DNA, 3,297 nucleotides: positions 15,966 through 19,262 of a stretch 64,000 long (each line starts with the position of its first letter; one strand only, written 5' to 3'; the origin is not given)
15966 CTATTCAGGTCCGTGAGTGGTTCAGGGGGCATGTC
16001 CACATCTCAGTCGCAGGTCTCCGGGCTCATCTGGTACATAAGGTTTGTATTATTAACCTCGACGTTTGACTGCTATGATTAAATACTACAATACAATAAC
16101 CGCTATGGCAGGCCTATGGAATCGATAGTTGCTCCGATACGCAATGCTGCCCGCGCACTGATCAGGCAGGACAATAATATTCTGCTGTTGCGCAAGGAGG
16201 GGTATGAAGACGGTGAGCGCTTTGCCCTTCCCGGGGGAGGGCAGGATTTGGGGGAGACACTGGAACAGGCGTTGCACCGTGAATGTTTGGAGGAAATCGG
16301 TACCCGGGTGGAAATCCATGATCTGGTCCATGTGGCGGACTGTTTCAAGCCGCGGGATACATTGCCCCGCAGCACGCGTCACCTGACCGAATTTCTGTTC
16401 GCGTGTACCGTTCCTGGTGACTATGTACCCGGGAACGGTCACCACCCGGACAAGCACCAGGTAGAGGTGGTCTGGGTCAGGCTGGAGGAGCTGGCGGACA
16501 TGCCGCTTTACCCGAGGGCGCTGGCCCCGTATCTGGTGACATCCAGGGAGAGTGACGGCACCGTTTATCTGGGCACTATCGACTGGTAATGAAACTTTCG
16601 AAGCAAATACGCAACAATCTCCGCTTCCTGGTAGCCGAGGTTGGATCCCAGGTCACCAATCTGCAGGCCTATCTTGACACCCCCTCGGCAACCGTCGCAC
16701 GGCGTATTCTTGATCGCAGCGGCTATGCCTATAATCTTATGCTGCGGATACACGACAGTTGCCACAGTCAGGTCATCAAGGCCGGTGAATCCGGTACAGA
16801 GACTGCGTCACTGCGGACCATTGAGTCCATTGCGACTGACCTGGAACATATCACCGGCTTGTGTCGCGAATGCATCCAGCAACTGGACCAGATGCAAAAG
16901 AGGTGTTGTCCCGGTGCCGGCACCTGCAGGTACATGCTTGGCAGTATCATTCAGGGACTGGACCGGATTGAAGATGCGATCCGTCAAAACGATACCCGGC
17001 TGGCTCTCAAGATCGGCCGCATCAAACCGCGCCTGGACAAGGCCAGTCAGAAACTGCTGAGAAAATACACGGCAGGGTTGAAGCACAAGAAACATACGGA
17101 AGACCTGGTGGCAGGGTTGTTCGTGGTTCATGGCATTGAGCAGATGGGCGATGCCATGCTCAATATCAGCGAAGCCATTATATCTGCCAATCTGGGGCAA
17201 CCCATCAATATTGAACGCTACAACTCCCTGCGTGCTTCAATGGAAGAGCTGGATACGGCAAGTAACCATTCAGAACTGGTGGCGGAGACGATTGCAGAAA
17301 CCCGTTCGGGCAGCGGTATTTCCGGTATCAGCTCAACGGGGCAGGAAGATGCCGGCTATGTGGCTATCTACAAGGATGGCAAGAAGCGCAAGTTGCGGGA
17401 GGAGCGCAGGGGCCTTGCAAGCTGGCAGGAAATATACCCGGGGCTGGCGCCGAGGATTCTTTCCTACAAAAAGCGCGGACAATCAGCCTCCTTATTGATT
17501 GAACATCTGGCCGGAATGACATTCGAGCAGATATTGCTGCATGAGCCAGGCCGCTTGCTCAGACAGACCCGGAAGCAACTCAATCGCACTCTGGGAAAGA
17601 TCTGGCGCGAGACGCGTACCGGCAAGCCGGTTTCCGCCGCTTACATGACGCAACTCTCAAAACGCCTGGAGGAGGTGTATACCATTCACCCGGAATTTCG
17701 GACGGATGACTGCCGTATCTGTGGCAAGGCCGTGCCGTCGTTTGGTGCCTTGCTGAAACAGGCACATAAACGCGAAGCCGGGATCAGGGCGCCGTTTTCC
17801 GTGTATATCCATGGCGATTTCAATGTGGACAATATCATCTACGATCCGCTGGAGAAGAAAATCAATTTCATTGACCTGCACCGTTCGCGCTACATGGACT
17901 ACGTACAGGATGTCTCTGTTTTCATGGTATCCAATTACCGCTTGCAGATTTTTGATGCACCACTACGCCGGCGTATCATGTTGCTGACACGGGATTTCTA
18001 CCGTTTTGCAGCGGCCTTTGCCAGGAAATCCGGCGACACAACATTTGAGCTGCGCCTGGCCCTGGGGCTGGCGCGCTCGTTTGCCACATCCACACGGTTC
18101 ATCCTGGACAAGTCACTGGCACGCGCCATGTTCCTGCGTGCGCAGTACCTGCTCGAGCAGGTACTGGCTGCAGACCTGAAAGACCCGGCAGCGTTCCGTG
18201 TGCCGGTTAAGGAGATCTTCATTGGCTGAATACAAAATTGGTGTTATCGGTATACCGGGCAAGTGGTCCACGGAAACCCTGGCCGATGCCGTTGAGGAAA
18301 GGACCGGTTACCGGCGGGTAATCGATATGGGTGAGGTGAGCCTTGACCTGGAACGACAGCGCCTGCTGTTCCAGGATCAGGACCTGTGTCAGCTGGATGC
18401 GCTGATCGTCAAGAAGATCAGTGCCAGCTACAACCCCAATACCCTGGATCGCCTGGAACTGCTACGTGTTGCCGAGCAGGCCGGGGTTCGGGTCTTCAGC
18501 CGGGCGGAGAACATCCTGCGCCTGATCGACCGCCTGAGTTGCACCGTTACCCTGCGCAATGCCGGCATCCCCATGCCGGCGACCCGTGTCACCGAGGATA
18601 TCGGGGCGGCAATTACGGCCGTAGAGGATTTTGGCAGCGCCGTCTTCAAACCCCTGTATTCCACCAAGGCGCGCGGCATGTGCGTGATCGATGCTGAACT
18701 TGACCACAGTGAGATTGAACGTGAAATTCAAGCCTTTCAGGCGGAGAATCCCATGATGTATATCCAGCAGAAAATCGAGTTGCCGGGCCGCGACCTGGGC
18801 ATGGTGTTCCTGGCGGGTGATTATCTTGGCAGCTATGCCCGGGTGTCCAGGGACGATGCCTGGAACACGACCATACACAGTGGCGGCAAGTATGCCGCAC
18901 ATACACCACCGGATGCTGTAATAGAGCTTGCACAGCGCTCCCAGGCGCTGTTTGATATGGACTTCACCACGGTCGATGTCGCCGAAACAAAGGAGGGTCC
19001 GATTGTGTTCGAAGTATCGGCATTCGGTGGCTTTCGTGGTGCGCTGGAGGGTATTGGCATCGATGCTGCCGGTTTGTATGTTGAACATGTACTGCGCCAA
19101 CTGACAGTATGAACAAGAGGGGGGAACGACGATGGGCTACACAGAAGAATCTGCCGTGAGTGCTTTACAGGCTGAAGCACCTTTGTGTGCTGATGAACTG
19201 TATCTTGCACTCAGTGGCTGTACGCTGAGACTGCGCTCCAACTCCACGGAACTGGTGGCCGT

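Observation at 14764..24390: GAK-type cluster (CofD-like + ATP-grasp + HprK-like kinase + amphi-Trp protein) expanded with a PhoU::kinase fusion and six phosphohydrolase domains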

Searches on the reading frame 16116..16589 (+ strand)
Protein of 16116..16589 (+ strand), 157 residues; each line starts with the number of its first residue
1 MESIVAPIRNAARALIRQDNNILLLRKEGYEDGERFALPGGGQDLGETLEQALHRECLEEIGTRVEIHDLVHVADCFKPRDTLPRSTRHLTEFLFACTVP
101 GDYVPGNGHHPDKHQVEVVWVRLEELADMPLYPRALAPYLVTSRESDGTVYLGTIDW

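Call 3: search_protein_families(library=ncbifam, proteins=[window:16116-16589:+], max_evalue=0.01)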
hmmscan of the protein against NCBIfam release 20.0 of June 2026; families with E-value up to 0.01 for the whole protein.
window:16116-16589:+ (157 aa): 17 families
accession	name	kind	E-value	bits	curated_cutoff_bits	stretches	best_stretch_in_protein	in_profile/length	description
NF006530.0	PRK08999.1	equivalog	8.4e-09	34.9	245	1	10-71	8-70/315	Nudix family hydrolase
TIGR00586.1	mutt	equivalog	9.8e-08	32.1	97.9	1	12-70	8-68/129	8-oxo-dGTP diphosphatase MutT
NF001299.0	PRK00241.1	equivalog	7.3e-07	28.9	158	1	14-71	140-194/263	NAD(+) diphosphatase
NF012016.0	PRK15472.1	equivalog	1.9e-06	27.6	95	1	15-71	10-68/141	nucleoside triphosphatase NudI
NF003785.0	PRK05379.1-1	equivalog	3.7e-06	26.4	418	1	13-91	207-285/347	bifunctional nicotinamide-nucleotide adenylyltransferase/Nudix hydroxylase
NF007834.0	PRK10546.1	equivalog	6.7e-06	26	156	1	13-73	8-69/135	pyrimidine (deoxy)nucleoside triphosphate diphosphatase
NF008044.0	PRK10776.1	equivalog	1.5e-05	24.8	148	1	15-74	10-71/130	8-oxo-dGTP diphosphatase MutT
NF001936.0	PRK00714.1-3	equivalog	3.4e-05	23.8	118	1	34-65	35-67/155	RNA pyrophosphohydrolase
NF001937.0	PRK00714.1-4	equivalog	0.00015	21.5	139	1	13-71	13-68/161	RNA pyrophosphohydrolase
NF001938.0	PRK00714.1-5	equivalog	0.00017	21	116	1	16-65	21-76/172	RNA pyrophosphohydrolase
NF001934.0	PRK00714.1-1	equivalog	0.00061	19.3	241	1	34-68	31-65/176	RNA pyrophosphohydrolase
TIGR02705.1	nudix_YtkD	equivalog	0.0014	18.2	154.4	1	37-73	48-82/156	RNA deprotection pyrophosphohydrolase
NF001935.0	PRK00714.1-2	equivalog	0.0018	17.8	259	1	35-66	32-63/183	RNA pyrophosphohydrolase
NF041653.1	Nud_hyd_Meth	equivalog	0.0019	18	300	1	11-127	29-139/170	Nudix hydrolase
NF003786.0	PRK05379.1-2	equivalog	0.0023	17.2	397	1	6-131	215-340/354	bifunctional nicotinamide-nucleotide adenylyltransferase/Nudix hydroxylase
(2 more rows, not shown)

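Call 4: search_protein_families(library=pfam, proteins=[window:16116-16589:+], max_evalue=0.01)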
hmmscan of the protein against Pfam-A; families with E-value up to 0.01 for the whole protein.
window:16116-16589:+ (157 aa): 3 families
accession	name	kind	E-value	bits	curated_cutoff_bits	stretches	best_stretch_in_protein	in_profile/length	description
PF00293.34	NUDIX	-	5.4e-19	69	21.1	1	9-131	3-123/134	NUDIX domain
PF22327.2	Nudt16-like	-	0.0027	18.1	27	1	32-81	32-81/161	U8 snoRNA-decapping enzyme-like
PF14815.12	NUDIX_4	-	0.003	17.8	35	1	16-135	5-106/113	NUDIX domain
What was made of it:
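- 16116..16589 (+): Nudix hydrolase (157 aa) with an intact Nudix box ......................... Pfam NUDIX scores 69 bits (call 4).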

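Call 75: search_protein_families(library=padloc, proteins=[window:16116-16589:+], max_evalue=0.001)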
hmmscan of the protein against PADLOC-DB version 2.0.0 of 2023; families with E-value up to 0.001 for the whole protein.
window:16116-16589:+ (157 aa): 1 family
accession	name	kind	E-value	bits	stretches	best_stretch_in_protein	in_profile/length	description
PDLC04899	PDC-S07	-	4.1e-11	40.7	1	12-78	10-77/135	-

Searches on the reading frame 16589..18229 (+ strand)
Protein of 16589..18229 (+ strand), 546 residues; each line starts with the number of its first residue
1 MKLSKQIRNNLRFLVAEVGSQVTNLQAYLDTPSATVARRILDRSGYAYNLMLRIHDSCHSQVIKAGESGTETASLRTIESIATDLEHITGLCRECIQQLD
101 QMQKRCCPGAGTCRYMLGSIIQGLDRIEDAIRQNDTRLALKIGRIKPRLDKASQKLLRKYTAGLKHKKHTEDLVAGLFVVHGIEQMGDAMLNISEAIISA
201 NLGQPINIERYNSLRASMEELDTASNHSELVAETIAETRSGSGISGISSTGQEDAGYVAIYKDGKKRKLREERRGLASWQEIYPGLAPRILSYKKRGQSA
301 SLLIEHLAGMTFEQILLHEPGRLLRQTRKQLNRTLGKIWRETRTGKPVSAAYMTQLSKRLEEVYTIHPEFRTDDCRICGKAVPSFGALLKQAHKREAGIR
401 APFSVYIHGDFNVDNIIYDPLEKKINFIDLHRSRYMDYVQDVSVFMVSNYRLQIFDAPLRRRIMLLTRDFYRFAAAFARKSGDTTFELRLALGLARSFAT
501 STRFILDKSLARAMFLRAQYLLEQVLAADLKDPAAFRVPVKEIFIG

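Call 3: search_protein_families(library=ncbifam, proteins=[window:16589-18229:+], max_evalue=0.01)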
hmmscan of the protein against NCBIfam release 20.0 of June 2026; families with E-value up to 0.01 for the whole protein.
window:16589-18229:+ (546 aa): 7 families
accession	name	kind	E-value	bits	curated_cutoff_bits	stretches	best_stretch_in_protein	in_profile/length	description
TIGR02135.1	phoU_full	equivalog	4.2e-08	33.1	130.25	1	5-198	8-204/212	phosphate signaling complex protein PhoU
NF008332.0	PRK11115.1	equivalog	6.2e-08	32.4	342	1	6-214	20-230/239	phosphate signaling complex protein PhoU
NF033068.1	APH_3p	equivalog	4.8e-07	29.5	205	1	237-446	19-216/255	APH(3') family aminoglycoside O-phosphotransferase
NF032896.1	APH_3pp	equivalog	0.00017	21.2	325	1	246-446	12-209/254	APH(3'') family aminoglycoside O-phosphotransferase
NF033059.2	APH_3p_I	exception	0.00045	19.7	400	1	401-464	185-244/267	APH(3')-I family aminoglycoside O-phosphotransferase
NF051474.1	APH_3p_Ia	exception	0.00057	19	625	1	401-446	189-233/271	aminoglycoside O-phosphotransferase APH(3')-Ia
NF033065.0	APH_3p_IVa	exception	0.00095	18.7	530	1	403-448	180-224/262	aminoglycoside O-phosphotransferase APH(3')-IVa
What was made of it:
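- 16589..18229 (+): PhoU (two-repeat, residues ~5-200) fused to an APH/EcKL-fold kinase (residues ~240-460; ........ and FIDL motifs). TIGR02135 aligns over residues 5-198 (call 3).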

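Call 4: search_protein_families(library=pfam, proteins=[window:16589-18229:+], max_evalue=0.01)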
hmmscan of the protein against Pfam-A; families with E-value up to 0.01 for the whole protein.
window:16589-18229:+ (546 aa): 3 families
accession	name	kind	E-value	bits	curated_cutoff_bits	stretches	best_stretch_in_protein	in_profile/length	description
PF01895.24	PhoU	-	3.7e-09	37.3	23.5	1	117-196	5-88/89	PhoU domain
PF01636.29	APH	-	5.9e-07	29.9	23.2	1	287-451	55-214/239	Phosphotransferase enzyme family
PF02958.26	EcKL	-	1.9e-06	27.8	22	1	347-454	161-269/294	Ecdysteroid kinase-like family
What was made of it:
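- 16589..18229 (+): Pfam PhoU 37.3 bits, APH 29.9, EcKL 27.8 (call 4).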

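Call 19: search_solved_structures(query=window:16589-18229:+, max_evalue=0.1)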
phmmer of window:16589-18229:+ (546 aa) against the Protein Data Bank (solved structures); distinct sequences matched with E-value up to 0.1: 2.
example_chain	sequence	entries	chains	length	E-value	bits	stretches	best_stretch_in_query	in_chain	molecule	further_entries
4feu_A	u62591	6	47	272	0.013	17.4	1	401-445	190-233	Aminoglycoside 3'-phosphotransferase AphA1-IAB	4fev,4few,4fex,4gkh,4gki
4ej7_A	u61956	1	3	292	0.015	17.3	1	401-445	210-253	Aminoglycoside 3'-phosphotransferase AphA1-IAB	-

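Call 75: search_protein_families(library=padloc, proteins=[window:16589-18229:+], max_evalue=0.001)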
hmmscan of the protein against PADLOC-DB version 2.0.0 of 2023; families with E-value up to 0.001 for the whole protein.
window:16589-18229:+ (546 aa): 0 families

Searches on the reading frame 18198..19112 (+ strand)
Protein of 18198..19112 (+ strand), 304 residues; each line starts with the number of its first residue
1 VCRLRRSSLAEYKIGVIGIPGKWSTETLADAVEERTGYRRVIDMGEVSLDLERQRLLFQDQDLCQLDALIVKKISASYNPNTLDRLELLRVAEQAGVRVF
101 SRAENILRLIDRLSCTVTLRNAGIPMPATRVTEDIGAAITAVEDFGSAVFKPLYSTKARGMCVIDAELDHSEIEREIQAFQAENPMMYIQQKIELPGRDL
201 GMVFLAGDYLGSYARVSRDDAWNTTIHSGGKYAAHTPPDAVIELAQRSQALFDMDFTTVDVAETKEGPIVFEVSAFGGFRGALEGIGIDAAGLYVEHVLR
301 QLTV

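Call 3: search_protein_families(library=ncbifam, proteins=[window:18198-19112:+], max_evalue=0.01)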
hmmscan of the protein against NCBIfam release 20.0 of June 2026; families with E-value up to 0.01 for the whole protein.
window:18198-19112:+ (304 aa): 11 families
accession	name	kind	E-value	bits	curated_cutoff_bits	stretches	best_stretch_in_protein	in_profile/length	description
TIGR04356.1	grasp_GAK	hypoth_equivalog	8.8e-137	454.9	300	1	13-302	1-287/287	GAK system ATP-grasp enzyme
NF040720.1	MptN_Meth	equivalog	1.1e-43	149.3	350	1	13-298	1-290/291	tetrahydromethanopterin:alpha-L-glutamate ligase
TIGR00768.1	rimK_fam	subfamily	4e-29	101.9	143.4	1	13-297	1-275/276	RimK family alpha-L-glutamate ligase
TIGR02144.1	LysX_arch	equivalog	1.9e-25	89.5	275.6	1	86-300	62-277/281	lysine biosynthesis protein LysX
NF007764.0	PRK10446.1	equivalog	8.7e-14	51.5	331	1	24-302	14-290/300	30S ribosomal protein S6--L-glutamate ligase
TIGR04443.1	F420_CofF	equivalog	4.1e-08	32.6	300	1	79-291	60-271/283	coenzyme gamma-F420-2:alpha-L-glutamate ligase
TIGR01380.1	glut_syn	equivalog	1.2e-06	27.8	299.05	1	60-246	73-255/312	glutathione synthase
NF003573.0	PRK05246.1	equivalog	1.7e-06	27.1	272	1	63-235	77-245/316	glutathione synthase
NF038074.1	fam_STM4014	hypoth_equivalog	0.00035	20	175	1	71-133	76-138/349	STM4014 family protein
TIGR04187.1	GRASP_SAV_5884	subfamily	0.00062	19.1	350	1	120-271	132-283/312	ATP-grasp ribosomal peptide maturase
TIGR03103.1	trio_acet_GNAT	equivalog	0.01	14.4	569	0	118-206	304-388/547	N-acetylglutaminylglutamine synthetase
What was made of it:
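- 18222..19112 (+): GAK ATP-grasp ligase (296 aa from the TTG start) of RimK/LysX/MptN type. Next best are MptN (1e-43), the RimK family (4e-29) and LysX (2e-25) (call 3).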

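Call 4: search_protein_families(library=pfam, proteins=[window:18198-19112:+], max_evalue=0.01)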
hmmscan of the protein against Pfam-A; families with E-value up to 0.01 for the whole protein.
window:18198-19112:+ (304 aa): 3 families
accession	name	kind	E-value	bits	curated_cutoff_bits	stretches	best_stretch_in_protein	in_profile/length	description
PF08443.16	RimK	-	1.5e-10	41.4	21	1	111-293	3-183/188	RimK-like ATP-grasp domain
PF18030.7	Rimk_N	-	3.2e-05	24.6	26.4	1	21-104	11-92/94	RimK PreATP-grasp domain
PF02955.21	GSH-S_ATP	-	0.00012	22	23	1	126-246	12-133/175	Prokaryotic glutathione synthetase, ATP-grasp domain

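Call 58: search_solved_structures(query=window:18222-19112:+, max_evalue=1)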
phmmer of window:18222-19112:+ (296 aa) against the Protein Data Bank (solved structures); distinct sequences matched with E-value up to 1: 14.
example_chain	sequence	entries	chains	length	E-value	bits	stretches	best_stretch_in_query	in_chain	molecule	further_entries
5k2m_A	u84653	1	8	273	1.7e-15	60.3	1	31-291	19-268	RimK-related lysine biosynthesis protein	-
3vpd_A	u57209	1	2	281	9.2e-14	54.6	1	82-287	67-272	Ribosomal protein S6 modification protein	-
5zct_A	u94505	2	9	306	2.2e-13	53.4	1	78-295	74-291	Ribosomal protein S6--L-glutamate ligase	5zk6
4iwx_A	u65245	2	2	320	2.2e-13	53.3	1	77-295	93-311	Ribosomal protein S6 modification protein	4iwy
7qyr_A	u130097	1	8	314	2.3e-13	53.3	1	11-290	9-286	Probable alpha-L-glutamate ligase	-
1uc8_A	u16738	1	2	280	3.8e-13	52.6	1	82-288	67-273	lysine biosynthesis enzyme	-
1uc9_A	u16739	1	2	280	1.1e-12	51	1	82-288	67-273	lysine biosynthesis enzyme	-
7qys_A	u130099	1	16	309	6.5e-12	48.6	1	11-290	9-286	Probable alpha-L-glutamate ligase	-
3vpb_A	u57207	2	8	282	3.2e-10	43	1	80-291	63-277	Putative acetylornithine deacetylase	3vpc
5i47_A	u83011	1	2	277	9.2e-09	38.2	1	74-291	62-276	RimK domain protein ATP-grasp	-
7drm_A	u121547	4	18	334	0.013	18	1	74-288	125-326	ATP-grasp domain-containing protein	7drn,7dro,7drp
7lgm_A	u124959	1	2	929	0.034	16.7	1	103-182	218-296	Cyanophycin synthase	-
7ta5_A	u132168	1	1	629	0.046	16.2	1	106-206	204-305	Glutathione synthase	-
7lgn_A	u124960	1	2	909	0.11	15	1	102-207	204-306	Cyanophycin synthase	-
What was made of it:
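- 18222..19112 (+): The best PDB matches are LysX/ArgX 5k2m and 3vpd and RimK 4iwx and 5zct (call 58).
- Closest known: LysW/LysX amino-group carrier system and RimK modification of ribosomal protein S6. Same: The ATP-grasp enzyme's best solved relatives are LysX/ArgX and RimK (call 58).
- Closest known: Eukaryotic inositol-pyrophosphate toolkit for phosphate signalling. Different: The ATP-grasp enzyme shows no sequence similarity to PPIP5K or ITPK1 at E<=1 (call 58).
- The ATP-grasp enzyme's nearest solved relatives, LysX/ArgX and RimK, both modify small proteins (call 58). The nearest solved relatives of the ligase act on proteins (call 58).
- Tried and rejected: No sequence support (call 58).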

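Call 75: search_protein_families(library=padloc, proteins=[window:18222-19112:+], max_evalue=0.001)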
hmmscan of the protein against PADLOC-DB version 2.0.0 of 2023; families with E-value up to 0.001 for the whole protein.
window:18222-19112:+ (296 aa): 0 families
